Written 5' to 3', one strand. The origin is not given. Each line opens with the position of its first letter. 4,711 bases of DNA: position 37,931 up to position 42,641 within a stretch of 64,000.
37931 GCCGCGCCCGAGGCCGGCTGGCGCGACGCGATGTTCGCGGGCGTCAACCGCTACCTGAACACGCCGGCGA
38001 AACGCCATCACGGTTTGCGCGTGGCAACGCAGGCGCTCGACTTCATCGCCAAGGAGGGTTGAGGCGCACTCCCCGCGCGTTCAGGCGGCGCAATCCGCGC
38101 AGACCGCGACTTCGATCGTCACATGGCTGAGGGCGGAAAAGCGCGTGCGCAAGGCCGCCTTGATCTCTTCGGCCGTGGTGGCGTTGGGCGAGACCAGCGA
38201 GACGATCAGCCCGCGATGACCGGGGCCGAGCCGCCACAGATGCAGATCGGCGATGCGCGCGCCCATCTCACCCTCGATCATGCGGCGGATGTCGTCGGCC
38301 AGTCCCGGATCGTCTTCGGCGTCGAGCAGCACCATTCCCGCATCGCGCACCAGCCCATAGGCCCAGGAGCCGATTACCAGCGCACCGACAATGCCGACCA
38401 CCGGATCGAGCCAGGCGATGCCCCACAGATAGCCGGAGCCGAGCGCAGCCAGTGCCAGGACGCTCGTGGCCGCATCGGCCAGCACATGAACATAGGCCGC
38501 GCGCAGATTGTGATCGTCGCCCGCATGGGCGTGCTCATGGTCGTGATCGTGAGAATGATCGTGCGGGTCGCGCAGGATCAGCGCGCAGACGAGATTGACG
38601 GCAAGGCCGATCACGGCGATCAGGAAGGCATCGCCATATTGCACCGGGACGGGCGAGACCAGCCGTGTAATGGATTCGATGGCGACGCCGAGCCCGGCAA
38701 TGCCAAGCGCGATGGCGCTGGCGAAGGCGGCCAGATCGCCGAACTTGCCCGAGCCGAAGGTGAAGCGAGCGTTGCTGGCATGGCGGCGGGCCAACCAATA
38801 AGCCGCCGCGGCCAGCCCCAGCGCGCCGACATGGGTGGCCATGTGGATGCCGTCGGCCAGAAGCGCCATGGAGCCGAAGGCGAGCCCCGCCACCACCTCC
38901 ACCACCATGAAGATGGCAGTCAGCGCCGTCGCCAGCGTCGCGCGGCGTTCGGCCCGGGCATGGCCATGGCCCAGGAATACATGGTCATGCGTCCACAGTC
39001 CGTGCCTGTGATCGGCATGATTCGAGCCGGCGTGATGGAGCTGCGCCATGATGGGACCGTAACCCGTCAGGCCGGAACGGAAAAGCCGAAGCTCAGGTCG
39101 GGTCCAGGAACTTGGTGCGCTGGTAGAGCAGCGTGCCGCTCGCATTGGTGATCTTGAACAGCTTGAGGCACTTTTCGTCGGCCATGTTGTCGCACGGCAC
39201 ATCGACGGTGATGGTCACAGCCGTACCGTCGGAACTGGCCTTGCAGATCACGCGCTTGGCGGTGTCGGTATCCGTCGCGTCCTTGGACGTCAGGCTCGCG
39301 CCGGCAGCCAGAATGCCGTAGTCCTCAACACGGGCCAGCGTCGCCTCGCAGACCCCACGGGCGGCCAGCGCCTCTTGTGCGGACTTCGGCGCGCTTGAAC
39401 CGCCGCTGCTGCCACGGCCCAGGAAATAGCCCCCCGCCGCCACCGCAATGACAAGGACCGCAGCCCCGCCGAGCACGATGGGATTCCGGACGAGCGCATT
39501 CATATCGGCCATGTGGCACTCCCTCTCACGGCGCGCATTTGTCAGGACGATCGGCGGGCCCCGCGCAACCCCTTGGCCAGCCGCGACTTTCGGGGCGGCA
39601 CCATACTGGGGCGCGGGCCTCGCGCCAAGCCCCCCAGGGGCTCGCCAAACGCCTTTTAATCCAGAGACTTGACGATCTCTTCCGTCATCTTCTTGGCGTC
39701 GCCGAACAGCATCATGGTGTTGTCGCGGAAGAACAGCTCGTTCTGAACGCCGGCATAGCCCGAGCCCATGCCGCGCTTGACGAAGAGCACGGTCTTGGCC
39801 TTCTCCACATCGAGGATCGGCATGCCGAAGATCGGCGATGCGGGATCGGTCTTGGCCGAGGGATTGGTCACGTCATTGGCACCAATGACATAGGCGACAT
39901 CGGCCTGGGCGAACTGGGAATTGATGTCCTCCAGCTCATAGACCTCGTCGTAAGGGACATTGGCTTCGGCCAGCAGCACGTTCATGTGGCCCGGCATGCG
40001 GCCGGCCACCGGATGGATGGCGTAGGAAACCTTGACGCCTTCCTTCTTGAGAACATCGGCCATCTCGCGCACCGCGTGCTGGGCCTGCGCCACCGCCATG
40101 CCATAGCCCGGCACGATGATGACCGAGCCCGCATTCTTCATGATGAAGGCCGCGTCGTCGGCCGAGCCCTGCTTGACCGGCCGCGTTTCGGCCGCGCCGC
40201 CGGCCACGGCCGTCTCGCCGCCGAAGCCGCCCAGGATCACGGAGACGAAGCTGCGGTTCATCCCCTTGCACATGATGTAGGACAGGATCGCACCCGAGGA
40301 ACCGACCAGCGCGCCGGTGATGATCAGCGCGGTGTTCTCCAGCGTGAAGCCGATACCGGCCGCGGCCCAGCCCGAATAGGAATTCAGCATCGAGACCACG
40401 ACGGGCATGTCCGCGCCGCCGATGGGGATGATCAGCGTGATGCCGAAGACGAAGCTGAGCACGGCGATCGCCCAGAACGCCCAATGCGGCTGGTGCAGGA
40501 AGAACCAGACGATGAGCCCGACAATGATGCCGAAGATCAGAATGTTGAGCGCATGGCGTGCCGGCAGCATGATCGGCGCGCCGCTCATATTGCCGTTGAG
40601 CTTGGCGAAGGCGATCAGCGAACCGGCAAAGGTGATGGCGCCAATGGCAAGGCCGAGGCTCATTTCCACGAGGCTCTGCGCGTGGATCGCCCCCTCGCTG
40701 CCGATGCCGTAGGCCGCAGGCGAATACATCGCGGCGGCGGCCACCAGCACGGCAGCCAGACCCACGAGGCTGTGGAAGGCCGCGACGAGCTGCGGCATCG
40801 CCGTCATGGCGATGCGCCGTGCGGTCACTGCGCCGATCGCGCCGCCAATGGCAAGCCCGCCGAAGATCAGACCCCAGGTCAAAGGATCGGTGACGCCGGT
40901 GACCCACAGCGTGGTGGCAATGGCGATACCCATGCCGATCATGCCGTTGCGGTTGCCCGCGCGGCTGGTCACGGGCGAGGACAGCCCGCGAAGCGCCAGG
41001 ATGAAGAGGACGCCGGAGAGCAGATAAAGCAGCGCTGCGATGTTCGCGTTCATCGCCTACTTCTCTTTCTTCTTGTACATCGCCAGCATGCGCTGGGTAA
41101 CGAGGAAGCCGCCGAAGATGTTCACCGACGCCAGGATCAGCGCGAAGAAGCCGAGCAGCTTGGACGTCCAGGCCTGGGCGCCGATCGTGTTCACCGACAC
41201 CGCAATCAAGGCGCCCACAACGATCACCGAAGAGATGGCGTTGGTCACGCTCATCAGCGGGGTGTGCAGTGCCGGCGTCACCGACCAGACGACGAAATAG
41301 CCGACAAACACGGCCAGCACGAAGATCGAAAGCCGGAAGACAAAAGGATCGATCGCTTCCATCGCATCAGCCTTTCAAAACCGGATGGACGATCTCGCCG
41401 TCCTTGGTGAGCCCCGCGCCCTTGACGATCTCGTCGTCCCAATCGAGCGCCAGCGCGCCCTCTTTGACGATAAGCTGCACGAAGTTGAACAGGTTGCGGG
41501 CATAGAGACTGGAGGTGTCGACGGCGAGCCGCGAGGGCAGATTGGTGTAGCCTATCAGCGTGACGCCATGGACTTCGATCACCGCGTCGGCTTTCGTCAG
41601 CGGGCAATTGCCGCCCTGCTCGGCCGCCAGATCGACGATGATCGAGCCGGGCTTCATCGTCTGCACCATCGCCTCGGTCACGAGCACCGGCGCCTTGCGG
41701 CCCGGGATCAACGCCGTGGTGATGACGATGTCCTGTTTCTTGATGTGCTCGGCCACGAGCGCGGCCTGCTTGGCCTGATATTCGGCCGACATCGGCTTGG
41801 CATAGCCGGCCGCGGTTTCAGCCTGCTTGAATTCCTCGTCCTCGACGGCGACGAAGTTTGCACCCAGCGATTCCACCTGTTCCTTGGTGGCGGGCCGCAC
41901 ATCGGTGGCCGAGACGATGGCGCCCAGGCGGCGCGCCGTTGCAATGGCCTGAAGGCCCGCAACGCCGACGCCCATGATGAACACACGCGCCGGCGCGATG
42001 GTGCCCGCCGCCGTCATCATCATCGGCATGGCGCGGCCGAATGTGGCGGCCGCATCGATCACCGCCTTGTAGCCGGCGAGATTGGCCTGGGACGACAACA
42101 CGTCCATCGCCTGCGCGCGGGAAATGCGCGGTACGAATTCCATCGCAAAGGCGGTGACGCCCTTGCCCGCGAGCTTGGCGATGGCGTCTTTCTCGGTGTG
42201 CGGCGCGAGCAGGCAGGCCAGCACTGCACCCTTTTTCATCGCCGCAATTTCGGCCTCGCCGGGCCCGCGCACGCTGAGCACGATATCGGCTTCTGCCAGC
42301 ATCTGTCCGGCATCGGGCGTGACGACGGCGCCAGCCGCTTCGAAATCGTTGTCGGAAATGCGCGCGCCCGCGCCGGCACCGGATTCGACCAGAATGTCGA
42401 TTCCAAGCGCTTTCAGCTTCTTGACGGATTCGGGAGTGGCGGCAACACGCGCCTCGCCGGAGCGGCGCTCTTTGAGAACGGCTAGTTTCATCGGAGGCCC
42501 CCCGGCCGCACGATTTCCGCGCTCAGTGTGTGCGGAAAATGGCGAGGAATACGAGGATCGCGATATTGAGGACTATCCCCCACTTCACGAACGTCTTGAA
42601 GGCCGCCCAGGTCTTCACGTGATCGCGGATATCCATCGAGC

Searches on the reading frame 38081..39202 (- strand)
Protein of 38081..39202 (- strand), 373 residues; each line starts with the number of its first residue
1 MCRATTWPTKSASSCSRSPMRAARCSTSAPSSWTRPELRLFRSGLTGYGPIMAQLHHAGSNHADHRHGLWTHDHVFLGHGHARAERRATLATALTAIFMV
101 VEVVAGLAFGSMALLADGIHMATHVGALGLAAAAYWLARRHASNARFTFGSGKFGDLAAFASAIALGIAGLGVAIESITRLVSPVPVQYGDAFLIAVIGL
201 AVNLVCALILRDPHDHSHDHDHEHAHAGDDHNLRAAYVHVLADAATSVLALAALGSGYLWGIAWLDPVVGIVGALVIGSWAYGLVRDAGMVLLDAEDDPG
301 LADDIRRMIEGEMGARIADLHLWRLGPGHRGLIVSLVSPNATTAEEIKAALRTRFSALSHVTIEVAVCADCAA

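Call 9: search_protein_families(library=pfam, proteins=[window:38081-39202:-], max_evalue=0.001)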
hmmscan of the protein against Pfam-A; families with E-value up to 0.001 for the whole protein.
window:38081-39202:- (373 aa): 1 family
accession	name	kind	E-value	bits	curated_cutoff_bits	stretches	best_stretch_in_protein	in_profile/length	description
PF01545.26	Cation_efflux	-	9.7e-36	123.8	26.6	1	89-293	2-198/198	Cation efflux family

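Call 12: search_protein_families(library=ncbifam, proteins=[window:38081-39202:-], max_evalue=0.001)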
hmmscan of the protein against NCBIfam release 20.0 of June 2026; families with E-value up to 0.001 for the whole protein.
window:38081-39202:- (373 aa): 10 families
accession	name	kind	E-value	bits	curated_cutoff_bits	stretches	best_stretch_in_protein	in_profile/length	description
NF033827.1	CDF_efflux_DmeF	equivalog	5.9e-116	387.2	250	1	71-365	1-308/309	CDF family Co(II)/Ni(II) efflux transporter DmeF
TIGR01297.1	CDF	superfamily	3.4e-64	216.9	82.35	1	85-368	2-283/285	cation diffusion facilitator family transporter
NF002923.0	PRK03557.1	equivalog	1e-30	107.1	408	1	82-365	15-289/313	CDF family zinc transporter ZitB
NF052621.1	MngEfTpMntE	equivalog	3.5e-13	49.6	500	1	87-314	5-222/293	manganese efflux transporter MntE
NF033615.1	CDF_MamM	equivalog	2.1e-08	33.7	350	1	91-326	15-241/290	magnetosome biogenesis CDF transporter MamM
NF007064.0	PRK09509.1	equivalog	2.1e-08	33.6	447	1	85-309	10-222/300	CDF family cation-efflux transporter FieF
NF050169.1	CatEfflxFieF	equivalog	3e-07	29.9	420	1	87-321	6-227/282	cation efflux pump FieF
NF052602.1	Zn_efflux_Cdf31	equivalog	4.5e-06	26.3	460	1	91-212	13-135/299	CDF family zinc efflux transporter Cdf31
NF040994.1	MamV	equivalog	0.00077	18.6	500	1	85-326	11-240/319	CDF transporter MamV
NF033616.1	CDF_MamB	equivalog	0.00088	18.8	350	0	95-206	15-123/284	magnetosome biogenesis CDF transporter MamB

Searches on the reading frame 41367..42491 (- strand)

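Call 9: search_protein_families(library=pfam, proteins=[window:41367-42491:-], max_evalue=0.001)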
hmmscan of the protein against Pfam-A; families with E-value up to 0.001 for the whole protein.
window:41367-42491:- (374 aa): 3 families
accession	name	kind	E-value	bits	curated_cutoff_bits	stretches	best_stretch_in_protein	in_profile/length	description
PF01262.27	AlaDh_PNT_C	-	7.9e-70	235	23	1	143-369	1-213/214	Alanine dehydrogenase/PNT, C-terminal domain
PF05222.21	AlaDh_PNT_N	-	1.9e-43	148.4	30.4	1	5-139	2-136/136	Alanine dehydrogenase/PNT, N-terminal domain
PF02826.25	2-Hacid_dh_C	-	0.00033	20.5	25.1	0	164-217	33-86/178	D-isomer specific 2-hydroxyacid dehydrogenase, NAD binding domain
